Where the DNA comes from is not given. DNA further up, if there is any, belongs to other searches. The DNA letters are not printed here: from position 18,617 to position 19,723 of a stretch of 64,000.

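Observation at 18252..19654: tRNA-Ala-flanked low-GC islet: small CxKKK-motif protein plus GIY-YIG nuclease. Candidate compact defence or toxin module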

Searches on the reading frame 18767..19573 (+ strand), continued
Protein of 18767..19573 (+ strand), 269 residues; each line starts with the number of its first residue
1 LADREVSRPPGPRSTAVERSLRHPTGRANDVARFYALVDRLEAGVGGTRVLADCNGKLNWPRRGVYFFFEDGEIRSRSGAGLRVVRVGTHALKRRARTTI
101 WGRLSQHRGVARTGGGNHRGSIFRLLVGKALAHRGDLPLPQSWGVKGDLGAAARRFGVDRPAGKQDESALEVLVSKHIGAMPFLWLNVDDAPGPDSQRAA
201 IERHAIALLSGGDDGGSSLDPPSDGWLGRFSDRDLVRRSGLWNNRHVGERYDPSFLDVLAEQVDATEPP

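Call 58: search_solved_structures(query=A5, max_evalue=10, show_alignments=3)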
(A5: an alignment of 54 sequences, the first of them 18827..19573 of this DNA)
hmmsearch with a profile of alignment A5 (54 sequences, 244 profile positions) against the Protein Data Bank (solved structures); distinct sequences matched with E-value up to 10: 6.
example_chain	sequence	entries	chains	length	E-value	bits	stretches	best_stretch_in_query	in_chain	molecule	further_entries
2pem_A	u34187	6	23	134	0.026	17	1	178-221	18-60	ORF134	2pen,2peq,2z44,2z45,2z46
2pej_A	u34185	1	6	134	0.028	16.9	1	179-221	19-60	ORF134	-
2pek_A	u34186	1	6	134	0.034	16.7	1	178-221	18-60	ORF134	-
2pei_A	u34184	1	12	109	0.038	16.5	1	178-222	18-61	ORF134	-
1k23_A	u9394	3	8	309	1.4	11.4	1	120-205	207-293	Manganese-dependent inorganic pyrophosphatase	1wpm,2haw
2iw4_A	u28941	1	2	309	1.4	11.4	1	120-205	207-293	MANGANESE-DEPENDENT INORGANIC PYROPHOSPHATASE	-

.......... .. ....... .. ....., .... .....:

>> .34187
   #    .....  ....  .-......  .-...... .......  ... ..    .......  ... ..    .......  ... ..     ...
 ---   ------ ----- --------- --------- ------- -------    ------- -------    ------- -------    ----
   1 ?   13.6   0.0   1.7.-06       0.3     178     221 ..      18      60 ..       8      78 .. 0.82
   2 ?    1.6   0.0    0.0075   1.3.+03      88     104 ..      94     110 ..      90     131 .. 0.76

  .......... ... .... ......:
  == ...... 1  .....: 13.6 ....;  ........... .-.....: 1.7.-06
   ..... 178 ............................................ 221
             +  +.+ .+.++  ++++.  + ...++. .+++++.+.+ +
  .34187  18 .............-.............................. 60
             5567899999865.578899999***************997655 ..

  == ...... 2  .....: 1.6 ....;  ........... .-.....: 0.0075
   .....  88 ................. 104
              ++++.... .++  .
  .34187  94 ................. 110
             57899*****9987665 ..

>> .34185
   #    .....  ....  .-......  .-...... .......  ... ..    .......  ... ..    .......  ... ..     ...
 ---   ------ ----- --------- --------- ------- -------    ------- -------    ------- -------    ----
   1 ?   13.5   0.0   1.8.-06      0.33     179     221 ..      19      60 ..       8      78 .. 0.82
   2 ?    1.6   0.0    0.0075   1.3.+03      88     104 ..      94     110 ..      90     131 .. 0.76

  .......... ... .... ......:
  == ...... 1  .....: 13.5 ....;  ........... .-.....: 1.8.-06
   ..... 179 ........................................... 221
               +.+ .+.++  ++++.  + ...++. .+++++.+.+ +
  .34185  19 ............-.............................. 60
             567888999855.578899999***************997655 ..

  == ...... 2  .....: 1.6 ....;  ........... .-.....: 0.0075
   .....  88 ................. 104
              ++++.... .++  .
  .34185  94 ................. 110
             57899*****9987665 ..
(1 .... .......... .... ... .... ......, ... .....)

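Call 61: search_protein_families(library=pfam, alignment_id=A5, max_evalue=10)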
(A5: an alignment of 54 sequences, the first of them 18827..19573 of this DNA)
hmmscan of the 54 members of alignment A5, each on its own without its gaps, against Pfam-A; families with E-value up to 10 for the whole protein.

A. member 1, window:18827-19573:+ (249 aa): 0 families

B. families by the number of members that match (of 54 scanned): 6 families
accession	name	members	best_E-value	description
PF02954.25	HTH_8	5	0.057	Bacterial regulatory protein, Fis family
PF17129.9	Peptidase_M99_C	1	0.026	C-terminal domain of metallo-carboxypeptidase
PF13518.12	HTH_28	1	0.051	Helix-turn-helix domain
PF22472.1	Ago_N_2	1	0.12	Argonaute, N-terminal domain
PF24435.1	RRM_NFXL1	1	0.14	NFXL1 RRM-like domain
PF03898.19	TNV_CP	1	0.23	Satellite tobacco necrosis virus coat protein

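Call 70: search_protein_families(library=pfam, alignment_id=A8, max_evalue=0.00001)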
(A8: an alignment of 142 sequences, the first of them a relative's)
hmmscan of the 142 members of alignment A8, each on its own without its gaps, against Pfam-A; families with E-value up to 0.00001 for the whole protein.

A. member 1, L003:4035-5510:+ (492 aa): 1 family
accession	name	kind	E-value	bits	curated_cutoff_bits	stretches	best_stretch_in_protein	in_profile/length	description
PF02515.22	CoA_transf_3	-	3.9e-100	336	23.3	1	88-466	1-365/366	CoA-transferase family III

B. families by the number of members that match (of 142 scanned): 126 families (the first 25 are shown)
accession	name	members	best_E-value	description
PF03883.20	H2O2_YaaD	6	3.1e-09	Peroxide stress protein YaaA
PF02515.22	CoA_transf_3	3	3.9e-100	CoA-transferase family III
PF13561.12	adh_short_C2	3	9.8e-60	Enoyl-(Acyl carrier protein) reductase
PF00106.31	adh_short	3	3.8e-55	short chain dehydrogenase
PF08659.16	KR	3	1.2e-12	KR domain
PF10609.15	ParA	2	7.4e-77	NUBPL iron-transfer P-loop NTPase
PF07690.21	MFS_1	2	4.9e-55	Major Facilitator Superfamily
PF13614.12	AAA_31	2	2.6e-40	AAA domain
PF04909.20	Amidohydro_2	2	1.1e-36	Amidohydrolase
PF00581.25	Rhodanese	2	4.2e-34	Rhodanese-like domain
PF01408.29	GFO_IDH_MocA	2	1.3e-28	Oxidoreductase family, NAD-binding Rossmann fold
PF03328.21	HpcH_HpaI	2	2.5e-28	HpcH/HpaI aldolase/citrate lyase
PF01656.29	CbiA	2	1e-20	CobQ/CobB/MinD/ParA nucleotide binding domain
PF08241.18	Methyltransf_11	2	1.5e-18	Methyltransferase domain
PF08242.18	Methyltransf_12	2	2.3e-12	Methyltransferase domain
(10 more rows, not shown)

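Call 71: search_protein_families(library=padloc, alignment_id=A8, max_evalue=1e-10)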
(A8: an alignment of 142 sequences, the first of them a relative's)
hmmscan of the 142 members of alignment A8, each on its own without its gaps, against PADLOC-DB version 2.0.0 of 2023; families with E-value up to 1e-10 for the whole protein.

A. member 1, L003:4035-5510:+ (492 aa): 0 families

B. families by the number of members that match (of 142 scanned): 42 families (the first 25 are shown)
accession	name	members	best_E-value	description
PDLC04916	PDC-S11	2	1.8e-67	-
PDLC04911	PDC-S11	2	3.6e-57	-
PDLC04912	PDC-S11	2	2.1e-48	-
PDLC04915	PDC-S11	2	1.4e-32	-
PDLC04913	PDC-S11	2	1.9e-16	-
PDLC00457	JetA1|JetA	1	2.5e-217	DUF3375 domain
PDLC00460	JetA1|JetA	1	1.9e-91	DUF3375 domain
PDLC00444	JetA1|JetA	1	1.1e-84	DUF3375 domain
PDLC02271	AbiEi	1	1.5e-78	AbiEi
PDLC04790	PDC-S01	1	2.3e-67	-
PDLC00455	JetA1|JetA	1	1e-64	DUF3375 domain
PDLC04914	PDC-S11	1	1.2e-63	-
PDLC00461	JetA1|JetA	1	1.2e-53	DUF3375 domain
PDLC02267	AbiEi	1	4.2e-52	AbiEi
PDLC01457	WYL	1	2.7e-39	"CAS-I,CAS-II,CAS-III,CAS-IV,CAS-V,CAS-VI; associated_signaling"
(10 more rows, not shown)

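Call 75: search_protein_families(library=pfam, proteins=[L024:6763-7881:+, L007:6750-8039:-, L047:6760-7935:-, L084:5810-6544:+, L086:5880-6527:+, L088:6123-6584:+, L088:6839-8308:+], max_evalue=0.01)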
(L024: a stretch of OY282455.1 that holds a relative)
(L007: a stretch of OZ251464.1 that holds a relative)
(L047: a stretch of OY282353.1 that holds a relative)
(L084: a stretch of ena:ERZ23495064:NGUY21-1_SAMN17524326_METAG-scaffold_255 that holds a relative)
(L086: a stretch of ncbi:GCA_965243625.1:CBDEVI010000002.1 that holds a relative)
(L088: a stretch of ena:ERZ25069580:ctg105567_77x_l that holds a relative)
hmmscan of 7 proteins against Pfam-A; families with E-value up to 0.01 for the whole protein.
L024:6763-7881:+ (373 aa): 1 family
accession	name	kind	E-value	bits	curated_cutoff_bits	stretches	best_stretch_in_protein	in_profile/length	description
PF03883.20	H2O2_YaaD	-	3.1e-09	37.1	29.6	1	95-200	71-178/236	Peroxide stress protein YaaA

L007:6750-8039:- (430 aa): 3 families
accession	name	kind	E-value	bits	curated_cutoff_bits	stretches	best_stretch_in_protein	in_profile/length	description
PF03883.20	H2O2_YaaD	-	1.9e-08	34.5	29.6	1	121-227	70-178/236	Peroxide stress protein YaaA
PF06769.20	YoeB_toxin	-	0.0017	18.8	27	1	359-410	18-69/80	YoeB-like toxin of bacterial type II toxin-antitoxin system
PF05016.21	ParE_toxin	-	0.0069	17.4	23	0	361-425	29-88/89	ParE toxin of type II toxin-antitoxin system, parDE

L047:6760-7935:- (392 aa): 2 families
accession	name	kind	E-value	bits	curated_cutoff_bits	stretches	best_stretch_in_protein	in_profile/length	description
PF05016.21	ParE_toxin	-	4.5e-10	40.4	23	1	319-391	22-89/89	ParE toxin of type II toxin-antitoxin system, parDE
PF03883.20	H2O2_YaaD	-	8.4e-09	35.7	29.6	1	91-215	73-197/236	Peroxide stress protein YaaA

L084:5810-6544:+ (245 aa): 0 families

L086:5880-6527:+ (216 aa): 0 families

L088:6123-6584:+ (154 aa): 0 families

L088:6839-8308:+ (490 aa): 1 family
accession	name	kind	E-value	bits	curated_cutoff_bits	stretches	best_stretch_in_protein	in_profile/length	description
PF18928.5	DUF5677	-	2.1e-13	51.1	27.1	1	319-434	34-159/166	Family of unknown function (DUF5677)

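Call 77: find_related_loci(query=A5, collection=viral_contigs, flank=6000)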
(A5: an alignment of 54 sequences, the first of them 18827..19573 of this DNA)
Query A5 (249 aa) in viral_contigs; peptide patterns used: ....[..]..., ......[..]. (x = any residue, [..] = any of these).
35 stretches matched a pattern; 16 encode a relative of the query (tblastn E <= 1e-3); 16 distinct loci.
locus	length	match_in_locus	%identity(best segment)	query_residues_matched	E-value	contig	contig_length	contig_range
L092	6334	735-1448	56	7-246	2e-79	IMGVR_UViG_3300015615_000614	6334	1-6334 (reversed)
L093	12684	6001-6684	49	7-244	6e-73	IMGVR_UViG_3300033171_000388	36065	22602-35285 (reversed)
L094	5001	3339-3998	55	5-237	2e-71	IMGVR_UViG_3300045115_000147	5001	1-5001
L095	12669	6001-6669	55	9-243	3e-71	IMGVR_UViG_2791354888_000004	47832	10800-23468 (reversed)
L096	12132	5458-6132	53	7-243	8e-67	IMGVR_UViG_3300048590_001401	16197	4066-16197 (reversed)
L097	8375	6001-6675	52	7-243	4e-66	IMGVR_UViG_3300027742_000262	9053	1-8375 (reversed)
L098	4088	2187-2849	53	7-239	7e-66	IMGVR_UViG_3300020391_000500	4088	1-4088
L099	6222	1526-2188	53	7-239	7e-66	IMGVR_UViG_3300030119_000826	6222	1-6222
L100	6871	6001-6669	51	7-244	1e-65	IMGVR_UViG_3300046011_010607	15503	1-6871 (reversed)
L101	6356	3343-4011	51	7-244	2e-63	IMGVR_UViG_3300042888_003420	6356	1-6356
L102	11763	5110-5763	51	7-239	3e-62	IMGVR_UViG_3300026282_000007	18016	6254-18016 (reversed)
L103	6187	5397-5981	51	37-243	1e-55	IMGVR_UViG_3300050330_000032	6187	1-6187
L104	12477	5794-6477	45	7-247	1e-52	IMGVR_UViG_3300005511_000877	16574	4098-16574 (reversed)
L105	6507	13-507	53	63-239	8e-45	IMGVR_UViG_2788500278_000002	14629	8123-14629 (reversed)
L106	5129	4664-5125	51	7-170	1e-41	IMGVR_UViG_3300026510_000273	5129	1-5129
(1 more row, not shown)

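Call 85: search_protein_families(library=pfam, proteins=[L104:4231-4650:+, L104:4701-5339:+, L104:5314-6573:+, L104:6586-8226:+, L104:8216-8698:+, L104:2601-4256:-, L104:2562-3734:+, L104:9259-10113:-, L104:10168-12474:-, L104:1732-2298:-], max_evalue=0.001)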
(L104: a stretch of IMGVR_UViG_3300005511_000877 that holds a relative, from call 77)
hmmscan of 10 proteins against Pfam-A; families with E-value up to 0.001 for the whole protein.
L104:4231-4650:+ (140 aa): 0 families

L104:4701-5339:+ (213 aa): 3 families
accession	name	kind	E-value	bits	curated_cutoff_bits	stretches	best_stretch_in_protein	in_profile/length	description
PF06508.19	QueC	-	3.1e-53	180.8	22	1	8-210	1-207/210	Queuosine biosynthesis protein QueC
PF03054.22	tRNA_Me_trans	-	0.00013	22.1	20.6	0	8-54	2-47/202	tRNA methyl transferase HUP domain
PF00733.27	Asn_synthase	-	0.00033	20.9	21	1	4-68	15-80/354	Asparagine synthase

L104:5314-6573:+ (420 aa): 1 family
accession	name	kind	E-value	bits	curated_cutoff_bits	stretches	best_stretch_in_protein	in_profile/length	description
PF21818.3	DUF6884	-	1.8e-39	135.4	30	1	22-154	1-135/135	Family of unknown function (DUF6884)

L104:6586-8226:+ (547 aa): 1 family
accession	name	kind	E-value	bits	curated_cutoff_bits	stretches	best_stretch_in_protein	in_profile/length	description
PF13289.12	SIR2_2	-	1.2e-13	51.8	24.5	1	150-292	4-135/141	SIR2-like domain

L104:8216-8698:+ (161 aa): 2 families
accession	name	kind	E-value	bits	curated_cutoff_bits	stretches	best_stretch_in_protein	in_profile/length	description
PF05014.21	Nuc_deoxyrib_tr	-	4.7e-19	69.1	28.8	1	11-117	1-103/117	Nucleoside 2-deoxyribosyltransferase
PF15891.11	Nuc_deoxyri_tr2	-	7.5e-11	42.7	30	1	10-113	3-104/105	Nucleoside 2-deoxyribosyltransferase like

L104:2601-4256:- (552 aa): 1 family
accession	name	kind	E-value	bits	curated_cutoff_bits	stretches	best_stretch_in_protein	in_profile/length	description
PF05136.18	Phage_portal_2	-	8.8e-88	295.3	32.9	1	71-411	5-352/354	Phage portal protein, lambda family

L104:2562-3734:+ (391 aa): 0 families

L104:9259-10113:- (285 aa): 0 families

L104:10168-12474:- (769 aa): 1 family
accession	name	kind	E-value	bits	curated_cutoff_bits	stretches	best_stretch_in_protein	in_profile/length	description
PF23666.2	Rcc01698_C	-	1.6e-12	48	27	1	129-203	20-98/98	Rcc01698-like, C-terminal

L104:1732-2298:- (189 aa): 2 families
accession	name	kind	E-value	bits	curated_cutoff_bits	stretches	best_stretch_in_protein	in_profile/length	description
PF05838.17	Glyco_hydro_108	-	6.5e-23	81.5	21.2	1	9-90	3-85/85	Glycosyl hydrolase 108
PF09374.15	PG_binding_3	-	1.6e-19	70.3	24.6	1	94-178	2-76/76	Predicted Peptidoglycan domain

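Call 105: fold_search(model_id=the predicted structure, library=viral)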
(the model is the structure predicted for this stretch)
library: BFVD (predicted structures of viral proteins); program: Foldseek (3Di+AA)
matches with E <= 10: 106; with E <= 0.001: 0
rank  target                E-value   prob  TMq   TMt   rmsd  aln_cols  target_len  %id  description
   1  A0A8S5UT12            6.8e-01  0.02  0.14  0.13  20.0       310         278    9  Uncharacterized protein [Myoviridae sp. ctijX18]
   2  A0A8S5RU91            1.2e+00  0.04  0.14  0.21  15.7       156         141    8  (no name in the UniProt tables at hand)
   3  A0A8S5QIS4            1.8e+00  0.06  0.16  0.26  22.8       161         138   14  Sigma70 [Siphoviridae sp. ctNs77]
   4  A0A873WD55            1.9e+00  0.01  0.13  0.08  22.8       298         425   10  Uncharacterized protein [Klebsiella phage Miami]
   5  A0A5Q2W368            2.3e+00  0.02  0.11  0.13  16.0       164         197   18  (no name in the UniProt tables at hand)
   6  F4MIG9                2.5e+00  0.14  0.11  0.21  10.8        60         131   17  Gp24 [Propionibacterium phage PAD20]
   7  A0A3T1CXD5            2.5e+00  0.03  0.16  0.18  17.2       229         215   11  Uncharacterized protein [Acanthamoeba castellanii medusavirus J1]
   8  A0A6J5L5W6            2.8e+00  0.01  0.16  0.11  22.3       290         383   10  Uncharacterized protein [uncultured Caudovirales phage]
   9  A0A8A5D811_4          3.0e+00  0.12  0.12  0.03  10.2        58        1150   21  Polyprotein (Fragment) [Neofusicoccum parvum endornavirus 1]
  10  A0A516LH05            3.0e+00  0.06  0.17  0.28  17.5       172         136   11  (no name in the UniProt tables at hand)
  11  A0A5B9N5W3            3.0e+00  0.03  0.09  0.19  10.6        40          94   28  Uncharacterized protein [Proteus phage Saba]
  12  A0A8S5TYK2            3.1e+00  0.15  0.14  0.20   7.2        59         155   25  Uncharacterized protein [Siphoviridae sp. ctDsE1]
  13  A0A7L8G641            3.1e+00  0.02  0.11  0.19  15.7       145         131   14  Uncharacterized protein [Rhizobium phage Palo]
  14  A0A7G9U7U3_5          3.3e+00  0.04  0.13  0.04  18.9       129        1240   13  Polyprotein [Ceratobasidium endornavirus 2]
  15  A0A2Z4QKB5            3.3e+00  0.02  0.11  0.06  19.4       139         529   12  (no name in the UniProt tables at hand)
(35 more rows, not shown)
